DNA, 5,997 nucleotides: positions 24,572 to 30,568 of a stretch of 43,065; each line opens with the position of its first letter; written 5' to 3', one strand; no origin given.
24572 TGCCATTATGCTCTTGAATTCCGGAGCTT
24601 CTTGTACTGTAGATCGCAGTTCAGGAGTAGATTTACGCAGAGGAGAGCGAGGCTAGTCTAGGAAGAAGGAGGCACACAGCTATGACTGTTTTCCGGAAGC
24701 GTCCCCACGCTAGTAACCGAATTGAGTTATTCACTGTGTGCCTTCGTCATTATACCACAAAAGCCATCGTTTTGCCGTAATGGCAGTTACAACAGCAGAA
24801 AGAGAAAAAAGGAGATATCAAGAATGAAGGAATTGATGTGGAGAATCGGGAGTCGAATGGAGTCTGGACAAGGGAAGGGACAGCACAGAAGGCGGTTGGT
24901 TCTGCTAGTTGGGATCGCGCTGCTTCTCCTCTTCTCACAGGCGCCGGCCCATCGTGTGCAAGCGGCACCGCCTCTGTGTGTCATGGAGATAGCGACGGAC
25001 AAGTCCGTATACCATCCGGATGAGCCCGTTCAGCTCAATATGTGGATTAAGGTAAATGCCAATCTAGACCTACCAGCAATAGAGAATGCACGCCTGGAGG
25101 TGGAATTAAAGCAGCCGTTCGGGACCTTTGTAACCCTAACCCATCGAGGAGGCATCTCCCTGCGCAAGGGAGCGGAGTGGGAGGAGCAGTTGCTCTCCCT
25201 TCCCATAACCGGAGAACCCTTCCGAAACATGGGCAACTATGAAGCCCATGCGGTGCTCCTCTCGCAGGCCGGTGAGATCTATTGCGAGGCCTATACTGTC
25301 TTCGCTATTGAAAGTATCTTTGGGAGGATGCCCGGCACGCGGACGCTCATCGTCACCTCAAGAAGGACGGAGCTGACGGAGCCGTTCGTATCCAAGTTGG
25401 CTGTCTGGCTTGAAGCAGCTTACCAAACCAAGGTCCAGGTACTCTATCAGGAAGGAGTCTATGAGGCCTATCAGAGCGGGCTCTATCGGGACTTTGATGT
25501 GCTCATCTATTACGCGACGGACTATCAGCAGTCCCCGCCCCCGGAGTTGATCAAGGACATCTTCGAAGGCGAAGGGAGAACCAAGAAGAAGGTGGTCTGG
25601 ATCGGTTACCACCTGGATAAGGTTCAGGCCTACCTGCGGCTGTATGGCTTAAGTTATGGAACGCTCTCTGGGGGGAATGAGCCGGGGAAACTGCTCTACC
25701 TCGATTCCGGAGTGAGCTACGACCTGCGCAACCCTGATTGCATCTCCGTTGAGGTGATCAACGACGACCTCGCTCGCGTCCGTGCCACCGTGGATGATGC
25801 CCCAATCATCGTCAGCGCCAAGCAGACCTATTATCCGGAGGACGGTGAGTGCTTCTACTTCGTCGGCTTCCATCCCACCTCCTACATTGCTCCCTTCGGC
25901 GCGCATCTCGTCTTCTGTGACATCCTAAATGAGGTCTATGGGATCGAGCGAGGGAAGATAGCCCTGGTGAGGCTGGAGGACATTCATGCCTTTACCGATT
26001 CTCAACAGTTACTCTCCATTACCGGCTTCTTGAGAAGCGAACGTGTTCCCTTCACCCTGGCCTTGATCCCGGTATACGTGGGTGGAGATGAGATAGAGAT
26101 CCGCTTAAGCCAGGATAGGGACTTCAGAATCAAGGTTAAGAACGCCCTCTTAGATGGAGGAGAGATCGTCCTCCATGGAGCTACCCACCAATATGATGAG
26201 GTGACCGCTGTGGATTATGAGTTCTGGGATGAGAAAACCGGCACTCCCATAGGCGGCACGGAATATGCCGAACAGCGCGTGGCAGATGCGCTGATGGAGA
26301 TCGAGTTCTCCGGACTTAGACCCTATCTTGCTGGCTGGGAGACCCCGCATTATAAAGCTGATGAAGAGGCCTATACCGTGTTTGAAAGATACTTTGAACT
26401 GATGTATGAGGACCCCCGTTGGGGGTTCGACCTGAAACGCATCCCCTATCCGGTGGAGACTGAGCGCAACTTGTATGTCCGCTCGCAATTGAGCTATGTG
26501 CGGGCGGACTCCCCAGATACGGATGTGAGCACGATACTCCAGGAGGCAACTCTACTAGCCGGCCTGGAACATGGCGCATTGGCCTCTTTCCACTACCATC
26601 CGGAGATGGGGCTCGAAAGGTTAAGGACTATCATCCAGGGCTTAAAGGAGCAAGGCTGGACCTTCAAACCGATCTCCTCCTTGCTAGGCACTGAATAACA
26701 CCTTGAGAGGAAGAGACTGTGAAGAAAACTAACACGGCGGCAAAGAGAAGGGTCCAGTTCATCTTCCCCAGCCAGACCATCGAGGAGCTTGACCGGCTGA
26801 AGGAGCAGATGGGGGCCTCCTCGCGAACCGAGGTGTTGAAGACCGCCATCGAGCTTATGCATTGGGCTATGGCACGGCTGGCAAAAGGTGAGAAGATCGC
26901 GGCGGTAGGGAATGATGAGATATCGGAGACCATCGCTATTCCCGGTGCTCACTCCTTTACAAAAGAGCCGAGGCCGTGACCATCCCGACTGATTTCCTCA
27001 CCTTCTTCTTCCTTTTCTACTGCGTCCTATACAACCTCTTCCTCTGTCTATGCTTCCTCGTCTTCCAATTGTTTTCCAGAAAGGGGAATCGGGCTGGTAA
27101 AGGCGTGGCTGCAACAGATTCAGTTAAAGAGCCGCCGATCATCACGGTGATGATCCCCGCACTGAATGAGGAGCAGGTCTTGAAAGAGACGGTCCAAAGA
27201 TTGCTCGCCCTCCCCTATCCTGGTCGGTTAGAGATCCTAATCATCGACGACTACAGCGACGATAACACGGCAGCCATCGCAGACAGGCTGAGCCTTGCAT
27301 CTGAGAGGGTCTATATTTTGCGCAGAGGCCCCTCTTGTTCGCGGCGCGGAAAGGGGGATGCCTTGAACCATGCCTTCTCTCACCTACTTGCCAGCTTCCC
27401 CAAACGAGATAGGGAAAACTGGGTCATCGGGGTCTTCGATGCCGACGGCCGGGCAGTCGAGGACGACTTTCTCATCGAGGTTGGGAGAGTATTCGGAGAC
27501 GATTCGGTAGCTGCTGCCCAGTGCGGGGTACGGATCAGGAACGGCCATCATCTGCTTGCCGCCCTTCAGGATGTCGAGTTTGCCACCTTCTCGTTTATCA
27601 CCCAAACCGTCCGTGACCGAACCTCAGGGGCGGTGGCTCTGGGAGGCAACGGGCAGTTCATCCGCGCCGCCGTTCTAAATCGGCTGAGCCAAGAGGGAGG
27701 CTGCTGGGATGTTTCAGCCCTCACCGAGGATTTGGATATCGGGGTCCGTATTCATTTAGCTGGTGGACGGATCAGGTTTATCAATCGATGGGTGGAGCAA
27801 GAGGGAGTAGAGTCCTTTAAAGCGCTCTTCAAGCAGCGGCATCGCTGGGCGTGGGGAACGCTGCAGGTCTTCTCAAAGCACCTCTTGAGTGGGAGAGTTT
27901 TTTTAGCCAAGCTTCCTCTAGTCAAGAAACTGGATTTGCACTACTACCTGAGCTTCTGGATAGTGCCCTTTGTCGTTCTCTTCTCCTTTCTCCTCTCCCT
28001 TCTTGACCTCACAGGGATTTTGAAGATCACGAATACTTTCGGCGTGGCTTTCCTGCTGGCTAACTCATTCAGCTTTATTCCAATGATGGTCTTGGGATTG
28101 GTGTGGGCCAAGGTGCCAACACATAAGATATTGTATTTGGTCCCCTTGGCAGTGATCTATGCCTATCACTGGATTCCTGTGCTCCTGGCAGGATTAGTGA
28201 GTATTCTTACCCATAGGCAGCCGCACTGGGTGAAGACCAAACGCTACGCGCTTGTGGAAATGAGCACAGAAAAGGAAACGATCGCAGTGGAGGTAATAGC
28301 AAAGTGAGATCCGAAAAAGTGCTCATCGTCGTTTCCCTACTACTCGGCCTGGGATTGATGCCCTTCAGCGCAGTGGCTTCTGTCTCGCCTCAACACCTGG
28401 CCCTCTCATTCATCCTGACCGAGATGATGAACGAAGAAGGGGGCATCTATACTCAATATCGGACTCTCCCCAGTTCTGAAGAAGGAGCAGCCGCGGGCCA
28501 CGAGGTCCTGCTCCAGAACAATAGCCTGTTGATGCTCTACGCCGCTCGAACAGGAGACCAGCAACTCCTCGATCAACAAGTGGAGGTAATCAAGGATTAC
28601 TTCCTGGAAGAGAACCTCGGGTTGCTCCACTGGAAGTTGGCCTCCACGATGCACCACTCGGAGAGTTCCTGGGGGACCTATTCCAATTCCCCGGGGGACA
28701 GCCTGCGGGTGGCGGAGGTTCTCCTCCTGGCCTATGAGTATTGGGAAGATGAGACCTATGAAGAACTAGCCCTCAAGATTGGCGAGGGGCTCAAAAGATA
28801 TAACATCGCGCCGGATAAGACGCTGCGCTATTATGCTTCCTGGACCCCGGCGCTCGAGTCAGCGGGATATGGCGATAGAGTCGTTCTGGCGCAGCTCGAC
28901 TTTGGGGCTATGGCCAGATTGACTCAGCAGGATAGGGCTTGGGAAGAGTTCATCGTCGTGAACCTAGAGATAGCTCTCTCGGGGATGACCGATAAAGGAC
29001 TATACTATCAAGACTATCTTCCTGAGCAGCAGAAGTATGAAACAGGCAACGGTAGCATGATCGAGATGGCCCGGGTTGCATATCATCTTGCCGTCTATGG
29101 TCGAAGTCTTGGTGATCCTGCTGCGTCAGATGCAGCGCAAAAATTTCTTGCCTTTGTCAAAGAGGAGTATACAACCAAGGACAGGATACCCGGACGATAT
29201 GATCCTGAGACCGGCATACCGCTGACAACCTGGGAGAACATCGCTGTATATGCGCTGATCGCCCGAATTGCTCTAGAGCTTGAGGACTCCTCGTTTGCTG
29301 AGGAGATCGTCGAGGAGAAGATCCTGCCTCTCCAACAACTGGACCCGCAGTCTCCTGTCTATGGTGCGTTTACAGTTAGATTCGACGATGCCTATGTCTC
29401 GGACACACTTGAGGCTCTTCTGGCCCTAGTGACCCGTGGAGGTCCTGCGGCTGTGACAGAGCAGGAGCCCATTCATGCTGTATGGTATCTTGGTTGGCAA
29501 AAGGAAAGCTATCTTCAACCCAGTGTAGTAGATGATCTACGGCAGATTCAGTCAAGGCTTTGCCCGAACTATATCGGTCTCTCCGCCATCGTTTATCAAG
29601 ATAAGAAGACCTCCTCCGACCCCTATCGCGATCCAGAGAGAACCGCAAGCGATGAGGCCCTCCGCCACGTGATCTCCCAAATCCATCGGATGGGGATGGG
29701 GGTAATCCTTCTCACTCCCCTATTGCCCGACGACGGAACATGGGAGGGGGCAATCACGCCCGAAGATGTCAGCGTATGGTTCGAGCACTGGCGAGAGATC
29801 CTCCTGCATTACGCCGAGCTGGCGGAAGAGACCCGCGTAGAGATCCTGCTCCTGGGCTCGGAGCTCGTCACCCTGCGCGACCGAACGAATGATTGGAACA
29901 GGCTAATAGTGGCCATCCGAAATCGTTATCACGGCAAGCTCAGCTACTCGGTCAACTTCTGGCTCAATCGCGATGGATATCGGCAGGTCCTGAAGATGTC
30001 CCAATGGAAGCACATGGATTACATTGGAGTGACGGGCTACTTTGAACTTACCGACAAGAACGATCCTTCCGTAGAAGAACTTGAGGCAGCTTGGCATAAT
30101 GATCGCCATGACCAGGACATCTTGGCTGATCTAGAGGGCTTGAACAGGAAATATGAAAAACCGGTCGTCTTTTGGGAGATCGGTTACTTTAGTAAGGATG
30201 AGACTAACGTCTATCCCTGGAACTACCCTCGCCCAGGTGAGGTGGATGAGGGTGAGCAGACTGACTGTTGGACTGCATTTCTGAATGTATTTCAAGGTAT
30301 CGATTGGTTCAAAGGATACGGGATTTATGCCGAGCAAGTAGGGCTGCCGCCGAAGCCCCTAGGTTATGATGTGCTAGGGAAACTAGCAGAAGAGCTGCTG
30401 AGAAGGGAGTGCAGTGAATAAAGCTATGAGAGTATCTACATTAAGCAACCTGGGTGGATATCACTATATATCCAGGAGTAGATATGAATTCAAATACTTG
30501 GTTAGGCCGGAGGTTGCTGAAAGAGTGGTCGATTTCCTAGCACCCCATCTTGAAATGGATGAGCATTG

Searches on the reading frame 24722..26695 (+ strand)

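Call 18: search_protein_families(library=pfam, proteins=[window:24722-26695:+], max_evalue=0.001)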
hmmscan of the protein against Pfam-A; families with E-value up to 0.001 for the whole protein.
window:24722-26695:+ (658 aa): 1 family
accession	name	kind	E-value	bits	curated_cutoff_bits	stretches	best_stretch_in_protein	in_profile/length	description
PF10096.14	DUF2334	-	1.1e-34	120.3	26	1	414-640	2-202/203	Uncharacterized protein conserved in bacteria (DUF2334)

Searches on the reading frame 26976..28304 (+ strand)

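Call 18: search_protein_families(library=pfam, proteins=[window:26976-28304:+], max_evalue=0.001)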
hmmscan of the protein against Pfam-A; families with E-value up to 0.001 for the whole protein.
window:26976-28304:+ (443 aa): 4 families
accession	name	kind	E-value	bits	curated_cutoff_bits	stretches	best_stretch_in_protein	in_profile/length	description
PF13641.12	Glyco_tranf_2_3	-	1.5e-31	110.6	27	1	53-292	1-228/230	Glycosyltransferase like family 2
PF13632.12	Glyco_trans_2_3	-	7.2e-20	72.1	27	1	153-339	4-195/198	Glycosyl transferase family group 2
PF00535.33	Glycos_transf_2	-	6.7e-17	62.4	23.3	1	57-212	1-143/168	Glycosyl transferase family 2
PF13506.12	Glyco_transf_21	-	3.7e-05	23.7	21.7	1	154-292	37-173/174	Glycosyl transferase family 21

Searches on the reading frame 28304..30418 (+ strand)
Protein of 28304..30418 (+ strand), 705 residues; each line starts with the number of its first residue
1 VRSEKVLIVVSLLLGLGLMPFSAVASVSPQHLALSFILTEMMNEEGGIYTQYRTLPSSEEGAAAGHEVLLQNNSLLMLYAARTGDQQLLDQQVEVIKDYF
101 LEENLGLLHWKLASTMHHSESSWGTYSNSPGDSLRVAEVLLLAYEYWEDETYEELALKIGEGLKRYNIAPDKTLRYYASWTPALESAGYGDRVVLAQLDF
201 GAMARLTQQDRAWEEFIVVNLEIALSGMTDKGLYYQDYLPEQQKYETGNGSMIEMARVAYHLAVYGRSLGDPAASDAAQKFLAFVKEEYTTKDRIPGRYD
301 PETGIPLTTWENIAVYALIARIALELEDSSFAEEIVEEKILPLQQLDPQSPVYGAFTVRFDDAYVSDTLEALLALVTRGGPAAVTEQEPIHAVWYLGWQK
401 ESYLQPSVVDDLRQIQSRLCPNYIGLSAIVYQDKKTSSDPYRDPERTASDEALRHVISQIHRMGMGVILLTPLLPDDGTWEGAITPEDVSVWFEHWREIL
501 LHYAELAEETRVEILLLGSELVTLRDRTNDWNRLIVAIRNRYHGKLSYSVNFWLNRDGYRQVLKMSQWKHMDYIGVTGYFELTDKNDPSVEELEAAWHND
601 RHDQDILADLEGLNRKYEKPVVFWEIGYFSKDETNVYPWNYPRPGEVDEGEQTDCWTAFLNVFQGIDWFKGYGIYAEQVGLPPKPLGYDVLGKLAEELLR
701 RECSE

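Call 3: search_protein_families(library=pfam, proteins=[window:28304-30418:+], max_evalue=1)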
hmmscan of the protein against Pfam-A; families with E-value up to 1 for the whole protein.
window:28304-30418:+ (705 aa): 2 families
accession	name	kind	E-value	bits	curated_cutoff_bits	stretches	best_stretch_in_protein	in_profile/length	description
PF22612.2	GH113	-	1.6e-43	149.6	27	1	399-675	8-266/289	Glycoside Hydrolase Family 113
PF01270.23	Glyco_hydro_8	-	0.015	14.8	24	1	75-156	59-138/341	Glycosyl hydrolases family 8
